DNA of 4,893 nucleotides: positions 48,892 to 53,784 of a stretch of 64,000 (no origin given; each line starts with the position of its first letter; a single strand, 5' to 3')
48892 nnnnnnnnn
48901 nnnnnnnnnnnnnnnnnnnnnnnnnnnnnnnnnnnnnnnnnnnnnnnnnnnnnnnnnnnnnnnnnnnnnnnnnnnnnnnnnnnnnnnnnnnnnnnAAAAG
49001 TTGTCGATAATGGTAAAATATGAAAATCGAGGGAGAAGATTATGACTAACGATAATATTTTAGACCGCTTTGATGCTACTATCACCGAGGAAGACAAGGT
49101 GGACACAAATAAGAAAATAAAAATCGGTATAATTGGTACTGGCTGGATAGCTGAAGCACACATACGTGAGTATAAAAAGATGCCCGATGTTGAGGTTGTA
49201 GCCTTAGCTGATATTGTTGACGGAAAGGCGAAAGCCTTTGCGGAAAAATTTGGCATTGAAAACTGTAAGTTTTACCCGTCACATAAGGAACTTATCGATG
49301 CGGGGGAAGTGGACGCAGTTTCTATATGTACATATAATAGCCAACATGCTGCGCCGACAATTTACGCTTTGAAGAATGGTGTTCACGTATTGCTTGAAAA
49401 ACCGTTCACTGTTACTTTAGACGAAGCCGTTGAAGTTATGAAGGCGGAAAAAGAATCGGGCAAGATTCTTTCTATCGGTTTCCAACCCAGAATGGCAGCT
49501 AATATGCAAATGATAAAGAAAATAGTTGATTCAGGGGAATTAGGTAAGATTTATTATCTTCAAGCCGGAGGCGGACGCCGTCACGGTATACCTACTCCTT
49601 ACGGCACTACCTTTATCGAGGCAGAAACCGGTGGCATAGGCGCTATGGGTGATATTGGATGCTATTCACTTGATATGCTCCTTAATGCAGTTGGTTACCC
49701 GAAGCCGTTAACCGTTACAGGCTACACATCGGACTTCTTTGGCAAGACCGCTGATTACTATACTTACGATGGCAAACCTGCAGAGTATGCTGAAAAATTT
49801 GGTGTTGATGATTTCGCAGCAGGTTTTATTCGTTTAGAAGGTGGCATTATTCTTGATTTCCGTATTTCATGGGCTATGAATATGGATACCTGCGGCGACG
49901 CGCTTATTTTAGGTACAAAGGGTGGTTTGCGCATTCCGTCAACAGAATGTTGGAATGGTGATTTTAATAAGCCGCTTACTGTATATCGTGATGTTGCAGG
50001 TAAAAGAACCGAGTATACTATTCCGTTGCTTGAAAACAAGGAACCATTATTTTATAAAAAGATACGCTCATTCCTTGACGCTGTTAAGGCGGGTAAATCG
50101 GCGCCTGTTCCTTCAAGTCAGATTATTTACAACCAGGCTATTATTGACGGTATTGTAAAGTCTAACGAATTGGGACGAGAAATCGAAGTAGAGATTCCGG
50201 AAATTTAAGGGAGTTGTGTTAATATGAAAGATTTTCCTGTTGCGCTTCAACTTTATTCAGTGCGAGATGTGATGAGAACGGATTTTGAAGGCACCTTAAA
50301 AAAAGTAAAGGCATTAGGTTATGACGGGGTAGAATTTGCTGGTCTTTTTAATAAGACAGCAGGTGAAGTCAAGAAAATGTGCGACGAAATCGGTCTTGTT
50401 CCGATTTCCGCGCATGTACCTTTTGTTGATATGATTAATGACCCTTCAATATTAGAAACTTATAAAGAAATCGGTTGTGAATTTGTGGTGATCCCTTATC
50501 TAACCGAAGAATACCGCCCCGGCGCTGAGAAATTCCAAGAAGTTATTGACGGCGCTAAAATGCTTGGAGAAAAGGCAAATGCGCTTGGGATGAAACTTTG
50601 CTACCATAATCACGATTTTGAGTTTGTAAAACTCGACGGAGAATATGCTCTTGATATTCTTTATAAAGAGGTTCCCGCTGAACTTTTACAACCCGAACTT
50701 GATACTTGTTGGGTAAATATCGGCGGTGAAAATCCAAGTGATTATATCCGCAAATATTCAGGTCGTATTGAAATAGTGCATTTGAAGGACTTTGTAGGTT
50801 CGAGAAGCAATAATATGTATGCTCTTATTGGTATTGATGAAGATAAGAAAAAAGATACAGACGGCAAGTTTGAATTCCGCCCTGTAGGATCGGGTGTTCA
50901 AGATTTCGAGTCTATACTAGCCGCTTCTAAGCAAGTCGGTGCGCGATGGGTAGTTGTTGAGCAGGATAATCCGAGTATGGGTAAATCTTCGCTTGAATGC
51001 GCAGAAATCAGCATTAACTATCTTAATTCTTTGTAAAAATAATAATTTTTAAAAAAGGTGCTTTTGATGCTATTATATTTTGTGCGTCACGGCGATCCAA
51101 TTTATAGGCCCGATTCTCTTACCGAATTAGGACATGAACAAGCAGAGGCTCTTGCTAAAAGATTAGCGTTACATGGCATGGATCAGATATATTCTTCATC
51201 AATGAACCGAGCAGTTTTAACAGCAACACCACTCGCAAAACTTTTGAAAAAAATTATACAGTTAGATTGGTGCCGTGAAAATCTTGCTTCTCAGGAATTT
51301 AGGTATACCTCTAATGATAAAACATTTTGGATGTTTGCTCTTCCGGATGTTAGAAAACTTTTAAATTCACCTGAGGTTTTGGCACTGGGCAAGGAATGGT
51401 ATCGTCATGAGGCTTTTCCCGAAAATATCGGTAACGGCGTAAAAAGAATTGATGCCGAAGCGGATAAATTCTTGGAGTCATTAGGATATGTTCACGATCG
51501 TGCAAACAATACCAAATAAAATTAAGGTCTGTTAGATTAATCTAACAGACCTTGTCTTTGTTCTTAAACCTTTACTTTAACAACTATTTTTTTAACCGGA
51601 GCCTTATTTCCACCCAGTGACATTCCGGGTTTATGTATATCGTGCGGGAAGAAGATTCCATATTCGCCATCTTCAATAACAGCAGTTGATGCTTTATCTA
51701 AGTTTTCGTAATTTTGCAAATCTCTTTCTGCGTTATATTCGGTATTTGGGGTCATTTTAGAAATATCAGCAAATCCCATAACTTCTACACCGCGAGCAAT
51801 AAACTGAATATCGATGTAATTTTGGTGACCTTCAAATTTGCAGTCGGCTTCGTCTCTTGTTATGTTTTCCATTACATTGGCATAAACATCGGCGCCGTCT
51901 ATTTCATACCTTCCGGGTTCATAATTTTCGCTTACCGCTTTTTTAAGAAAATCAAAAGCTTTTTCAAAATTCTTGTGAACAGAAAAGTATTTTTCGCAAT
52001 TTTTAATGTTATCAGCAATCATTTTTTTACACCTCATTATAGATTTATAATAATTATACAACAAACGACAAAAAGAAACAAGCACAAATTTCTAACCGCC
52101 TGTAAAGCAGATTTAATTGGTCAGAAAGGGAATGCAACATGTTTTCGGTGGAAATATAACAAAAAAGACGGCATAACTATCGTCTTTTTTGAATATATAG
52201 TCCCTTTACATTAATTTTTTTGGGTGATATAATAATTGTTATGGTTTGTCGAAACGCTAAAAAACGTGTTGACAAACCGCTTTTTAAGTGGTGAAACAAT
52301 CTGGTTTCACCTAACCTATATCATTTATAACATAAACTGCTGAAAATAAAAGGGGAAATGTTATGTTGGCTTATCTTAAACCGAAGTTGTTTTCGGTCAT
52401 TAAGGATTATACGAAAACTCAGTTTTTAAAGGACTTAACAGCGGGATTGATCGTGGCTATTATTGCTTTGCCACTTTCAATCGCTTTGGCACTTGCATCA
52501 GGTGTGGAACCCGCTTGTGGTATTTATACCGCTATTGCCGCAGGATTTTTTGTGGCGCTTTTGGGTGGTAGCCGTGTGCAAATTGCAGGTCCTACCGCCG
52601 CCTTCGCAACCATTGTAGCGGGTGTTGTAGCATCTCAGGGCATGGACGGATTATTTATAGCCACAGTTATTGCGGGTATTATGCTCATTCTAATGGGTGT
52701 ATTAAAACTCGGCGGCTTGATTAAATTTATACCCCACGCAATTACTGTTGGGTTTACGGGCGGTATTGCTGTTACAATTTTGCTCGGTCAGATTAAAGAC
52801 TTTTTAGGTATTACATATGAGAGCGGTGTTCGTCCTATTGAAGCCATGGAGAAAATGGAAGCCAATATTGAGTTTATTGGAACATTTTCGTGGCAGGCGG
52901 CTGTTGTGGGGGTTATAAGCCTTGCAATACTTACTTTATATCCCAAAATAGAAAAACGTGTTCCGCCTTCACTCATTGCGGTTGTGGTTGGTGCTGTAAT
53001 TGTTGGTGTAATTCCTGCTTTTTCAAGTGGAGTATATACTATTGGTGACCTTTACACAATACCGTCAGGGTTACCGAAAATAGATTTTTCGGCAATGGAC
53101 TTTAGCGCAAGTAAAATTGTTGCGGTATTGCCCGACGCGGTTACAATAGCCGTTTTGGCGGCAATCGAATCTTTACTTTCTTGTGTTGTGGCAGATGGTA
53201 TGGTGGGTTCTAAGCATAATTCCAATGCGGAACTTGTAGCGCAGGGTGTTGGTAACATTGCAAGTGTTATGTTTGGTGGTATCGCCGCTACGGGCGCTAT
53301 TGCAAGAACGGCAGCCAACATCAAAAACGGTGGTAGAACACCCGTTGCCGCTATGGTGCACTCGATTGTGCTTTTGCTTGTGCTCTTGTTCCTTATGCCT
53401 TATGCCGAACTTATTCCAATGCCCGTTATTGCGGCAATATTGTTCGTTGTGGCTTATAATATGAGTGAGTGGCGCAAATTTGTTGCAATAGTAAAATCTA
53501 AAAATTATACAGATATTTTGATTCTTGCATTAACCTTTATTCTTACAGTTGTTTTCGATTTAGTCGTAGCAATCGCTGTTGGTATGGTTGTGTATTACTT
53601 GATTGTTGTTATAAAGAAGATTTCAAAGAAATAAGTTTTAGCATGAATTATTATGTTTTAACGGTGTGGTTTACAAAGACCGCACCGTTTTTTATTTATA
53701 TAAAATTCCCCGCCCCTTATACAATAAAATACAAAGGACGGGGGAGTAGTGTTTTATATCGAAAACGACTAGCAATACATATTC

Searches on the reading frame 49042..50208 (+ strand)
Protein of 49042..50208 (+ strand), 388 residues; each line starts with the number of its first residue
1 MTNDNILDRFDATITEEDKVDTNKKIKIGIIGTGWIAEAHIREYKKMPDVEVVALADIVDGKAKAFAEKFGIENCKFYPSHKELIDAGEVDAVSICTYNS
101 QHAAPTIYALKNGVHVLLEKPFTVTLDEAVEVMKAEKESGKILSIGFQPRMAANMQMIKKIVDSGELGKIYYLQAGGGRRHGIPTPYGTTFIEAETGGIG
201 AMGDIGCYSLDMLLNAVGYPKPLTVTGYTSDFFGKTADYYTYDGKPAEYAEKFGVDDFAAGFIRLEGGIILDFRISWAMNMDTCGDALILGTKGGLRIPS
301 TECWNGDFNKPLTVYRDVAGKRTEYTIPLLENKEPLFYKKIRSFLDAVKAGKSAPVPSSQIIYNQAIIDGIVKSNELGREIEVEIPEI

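Call 9: search_protein_families(library=pfam, proteins=[window:49042-50208:+])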
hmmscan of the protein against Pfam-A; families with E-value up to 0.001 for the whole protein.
window:49042-50208:+ (388 aa): 3 families
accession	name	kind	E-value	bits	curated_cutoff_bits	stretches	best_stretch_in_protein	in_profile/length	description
PF01408.29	GFO_IDH_MocA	-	2.5e-31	109.3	24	1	26-147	1-120/120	Oxidoreductase family, NAD-binding Rossmann fold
PF22725.1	GFO_IDH_MocA_C3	-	2.4e-17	63.5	27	1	156-296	2-123/124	GFO/IDH/MocA C-terminal domain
PF02894.22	GFO_IDH_MocA_C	-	9.8e-10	39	22.9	1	159-382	1-217/218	Oxidoreductase family, C-terminal alpha/beta domain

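Call 46: search_protein_families(library=ncbifam, proteins=[window:49042-50208:+], max_evalue=0.00001)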
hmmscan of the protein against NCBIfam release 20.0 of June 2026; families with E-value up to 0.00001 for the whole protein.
window:49042-50208:+ (388 aa): 9 families
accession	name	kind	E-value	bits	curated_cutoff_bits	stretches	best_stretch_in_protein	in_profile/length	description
NF040723.1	UDP-GlcNAcDh_Arch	equivalog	6.4e-30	104.7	450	1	26-175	1-146/302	UDP-N-acetylglucosamine 3-dehydrogenase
TIGR04380.1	myo_inos_iolG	equivalog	2.6e-28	98.8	355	1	25-174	1-149/330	inositol 2-dehydrogenase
NF052479.1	LevoglcsnDh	equivalog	5.9e-25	87.7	650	1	24-218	2-203/386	levoglucosan dehydrogenase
NF052679.1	InsChiInosDhIolG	equivalog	8.4e-25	87.5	540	1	26-186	3-163/343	bifunctional inositol 2-dehydrogenase/D-chiro-inositol 1-dehydrogenase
NF008607.0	PRK11579.1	subfamily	8e-23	81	330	1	23-239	2-211/346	oxidoreductase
NF058561.1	BT_2158_fam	equivalog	3.2e-14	52.4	750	1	17-176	27-183/487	glycoside 3-dehydrogenase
NF058563.1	BT_2159_fam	equivalog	1.6e-13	50.4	650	1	26-171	1-144/350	disaccharide 3-dehydrogenase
NF007574.0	PRK10206.1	equivalog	6.7e-12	45.1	352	1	55-173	31-149/345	oxidoreductase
NF041392.1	XylDh_Gfo6_Halo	equivalog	1.9e-11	43.4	350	1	19-177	10-170/350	D-xylose 1-dehydrogenase Gfo6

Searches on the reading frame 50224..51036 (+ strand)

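Call 9: search_protein_families(library=pfam, proteins=[window:50224-51036:+])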
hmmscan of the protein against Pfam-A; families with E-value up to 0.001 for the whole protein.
window:50224-51036:+ (270 aa): 1 family
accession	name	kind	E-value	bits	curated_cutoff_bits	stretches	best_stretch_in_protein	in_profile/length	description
PF01261.30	AP_endonuc_2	-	5.5e-19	69.3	31.1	1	25-255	1-234/249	Xylose isomerase-like TIM barrel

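Call 46: search_protein_families(library=ncbifam, proteins=[window:50224-51036:+], max_evalue=0.00001)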
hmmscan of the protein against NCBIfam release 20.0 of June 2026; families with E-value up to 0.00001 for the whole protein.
window:50224-51036:+ (270 aa): 1 family
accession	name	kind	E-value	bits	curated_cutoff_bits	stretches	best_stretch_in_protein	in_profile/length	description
TIGR04379.1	myo_inos_iolE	equivalog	4.1e-17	62.7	290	1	100-269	124-288/290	myo-inosose-2 dehydratase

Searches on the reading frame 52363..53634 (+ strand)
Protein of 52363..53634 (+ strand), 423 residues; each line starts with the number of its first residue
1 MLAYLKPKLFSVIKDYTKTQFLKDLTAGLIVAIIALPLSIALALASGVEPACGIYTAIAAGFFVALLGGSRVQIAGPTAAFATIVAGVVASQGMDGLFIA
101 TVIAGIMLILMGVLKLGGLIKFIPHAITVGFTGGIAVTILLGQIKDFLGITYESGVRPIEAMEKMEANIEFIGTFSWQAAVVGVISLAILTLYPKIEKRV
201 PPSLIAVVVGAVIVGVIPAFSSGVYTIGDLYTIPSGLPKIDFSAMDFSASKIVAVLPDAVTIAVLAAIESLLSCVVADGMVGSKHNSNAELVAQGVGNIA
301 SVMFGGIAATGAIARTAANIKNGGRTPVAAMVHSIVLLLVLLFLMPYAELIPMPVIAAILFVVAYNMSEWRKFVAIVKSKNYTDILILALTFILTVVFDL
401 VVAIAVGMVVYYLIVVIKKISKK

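Call 9: search_protein_families(library=pfam, proteins=[window:52363-53634:+])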
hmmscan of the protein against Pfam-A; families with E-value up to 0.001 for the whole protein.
window:52363-53634:+ (423 aa): 1 family
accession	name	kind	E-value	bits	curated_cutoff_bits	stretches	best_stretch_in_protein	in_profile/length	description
PF00916.26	Sulfate_transp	-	3e-82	276.8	23.2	1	21-390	1-379/380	Sulfate permease family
